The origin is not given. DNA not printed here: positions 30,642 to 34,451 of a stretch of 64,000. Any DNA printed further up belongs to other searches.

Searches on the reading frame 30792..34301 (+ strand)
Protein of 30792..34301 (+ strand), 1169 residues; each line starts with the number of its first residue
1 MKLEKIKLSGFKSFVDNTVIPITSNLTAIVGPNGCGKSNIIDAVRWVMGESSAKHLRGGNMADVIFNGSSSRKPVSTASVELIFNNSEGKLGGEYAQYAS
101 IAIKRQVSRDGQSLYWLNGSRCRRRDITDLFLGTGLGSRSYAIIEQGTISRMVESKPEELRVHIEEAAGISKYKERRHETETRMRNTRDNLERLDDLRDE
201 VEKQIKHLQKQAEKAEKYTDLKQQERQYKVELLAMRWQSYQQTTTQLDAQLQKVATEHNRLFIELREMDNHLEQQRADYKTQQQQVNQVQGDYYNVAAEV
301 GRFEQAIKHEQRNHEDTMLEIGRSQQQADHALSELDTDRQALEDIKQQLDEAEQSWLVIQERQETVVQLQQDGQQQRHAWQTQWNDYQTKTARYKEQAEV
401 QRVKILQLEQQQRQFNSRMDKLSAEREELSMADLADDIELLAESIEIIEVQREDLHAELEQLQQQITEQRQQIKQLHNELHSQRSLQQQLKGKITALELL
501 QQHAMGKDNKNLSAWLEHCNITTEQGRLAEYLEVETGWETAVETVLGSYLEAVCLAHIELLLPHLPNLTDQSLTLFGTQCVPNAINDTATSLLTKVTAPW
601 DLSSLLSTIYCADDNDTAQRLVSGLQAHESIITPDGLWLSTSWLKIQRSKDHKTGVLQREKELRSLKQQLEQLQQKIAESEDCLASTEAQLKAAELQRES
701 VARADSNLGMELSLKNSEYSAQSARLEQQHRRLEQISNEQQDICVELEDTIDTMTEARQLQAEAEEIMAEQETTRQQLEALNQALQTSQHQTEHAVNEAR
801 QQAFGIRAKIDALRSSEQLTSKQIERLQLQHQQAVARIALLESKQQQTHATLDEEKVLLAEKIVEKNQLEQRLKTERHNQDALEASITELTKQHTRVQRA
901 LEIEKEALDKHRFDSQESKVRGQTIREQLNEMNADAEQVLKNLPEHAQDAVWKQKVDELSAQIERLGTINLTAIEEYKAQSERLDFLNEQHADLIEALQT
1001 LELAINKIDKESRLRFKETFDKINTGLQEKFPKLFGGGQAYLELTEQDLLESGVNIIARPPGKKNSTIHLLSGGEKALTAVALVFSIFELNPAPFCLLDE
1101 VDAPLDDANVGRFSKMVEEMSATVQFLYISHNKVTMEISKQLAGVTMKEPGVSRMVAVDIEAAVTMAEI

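Call 60: search_protein_families(library=pfam, proteins=[window:30792-34301:+], max_evalue=0.00001)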
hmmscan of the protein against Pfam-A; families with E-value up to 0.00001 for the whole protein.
window:30792-34301:+ (1169 aa): 6 families
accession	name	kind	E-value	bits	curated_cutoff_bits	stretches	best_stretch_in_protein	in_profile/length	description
PF02463.25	SMC_N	-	3e-59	200.5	40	2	3-137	2-133/220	RecF/RecN/SMC N terminal domain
PF13304.12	AAA_21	-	1.5e-11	45.3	27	1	26-214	1-199/304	AAA domain, putative AbiEii toxin, Type IV TA system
PF13175.12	AAA_15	-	4.3e-11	43.5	32.1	1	1-364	1-280/374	AAA ATPase domain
PF06470.18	SMC_hinge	-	1e-06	29.6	22.5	1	526-621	6-115/116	SMC proteins Flexible Hinge Domain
PF13555.12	AAA_29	-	4.1e-06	26.9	27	0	3-48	1-46/61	P-loop containing region of AAA domain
PF13476.12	AAA_23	-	5.4e-06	27.6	27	1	5-348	1-199/201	AAA domain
